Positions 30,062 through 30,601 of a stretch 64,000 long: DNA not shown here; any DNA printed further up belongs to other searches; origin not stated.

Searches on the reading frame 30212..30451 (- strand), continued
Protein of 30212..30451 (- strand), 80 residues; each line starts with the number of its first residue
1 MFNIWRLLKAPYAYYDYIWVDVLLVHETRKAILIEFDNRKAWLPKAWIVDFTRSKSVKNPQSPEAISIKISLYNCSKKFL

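Call 101: fold_search(model_id=the predicted structure, library=viral)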
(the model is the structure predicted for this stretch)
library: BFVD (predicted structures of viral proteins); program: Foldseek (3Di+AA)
matches with E <= 10: 630; with E <= 0.001: 1
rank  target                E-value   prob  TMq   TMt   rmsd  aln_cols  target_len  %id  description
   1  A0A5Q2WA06            4.3e-04  1.00  0.57  0.59   4.3        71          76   24  (no name in the UniProt tables at hand)
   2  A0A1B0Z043            3.5e-03  1.00  0.54  0.42   3.8        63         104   21  Uncharacterized protein [Pseudomonas phage AN14]
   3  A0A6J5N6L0            7.0e-03  1.00  0.60  0.71   2.3        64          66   14  Uncharacterized protein [uncultured Caudovirales phage]
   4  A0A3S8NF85            9.2e-03  1.00  0.46  0.23  11.3        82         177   12  Uncharacterized protein [Sulfolobales Beppu rod-shaped virus 1]
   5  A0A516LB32            1.0e-02  1.00  0.57  0.22   4.4        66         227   14  (no name in the UniProt tables at hand)
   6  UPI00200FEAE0         1.8e-02  1.00  0.47  0.39   5.4        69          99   16  (no name look-up for this kind of identifier)
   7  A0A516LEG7            2.2e-02  1.00  0.60  0.29   2.5        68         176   19  (no name in the UniProt tables at hand)
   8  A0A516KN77            3.0e-02  1.00  0.50  0.45   3.1        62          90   16  Uncharacterized protein [Bacillus phage vB_BmeM-Goe8]
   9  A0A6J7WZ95            3.0e-02  0.93  0.37  0.24   8.7        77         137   21  Uncharacterized protein [uncultured Caudovirales phage]
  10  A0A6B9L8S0            4.3e-02  0.99  0.53  0.42   4.3        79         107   14  Uncharacterized protein [Flavobacterium phage vB_FspM_lotta8-1]
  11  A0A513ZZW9            4.5e-02  0.98  0.45  0.35   6.3        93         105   18  Uncharacterized protein [Aeromonas phage LAh_6]
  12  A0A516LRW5            5.7e-02  0.97  0.42  0.31   5.3        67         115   19  (no name in the UniProt tables at hand)
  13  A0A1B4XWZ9            7.1e-02  0.84  0.30  0.21  12.8        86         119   12  Uncharacterized protein [Tenacibaculum phage pT24]
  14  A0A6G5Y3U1            8.4e-02  1.00  0.47  0.39   4.6        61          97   21  (no name in the UniProt tables at hand)
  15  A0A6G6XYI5            9.4e-02  0.99  0.50  0.51   4.2        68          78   24  Uncharacterized protein [Ochrobactrum phage vB_OspP_OH]
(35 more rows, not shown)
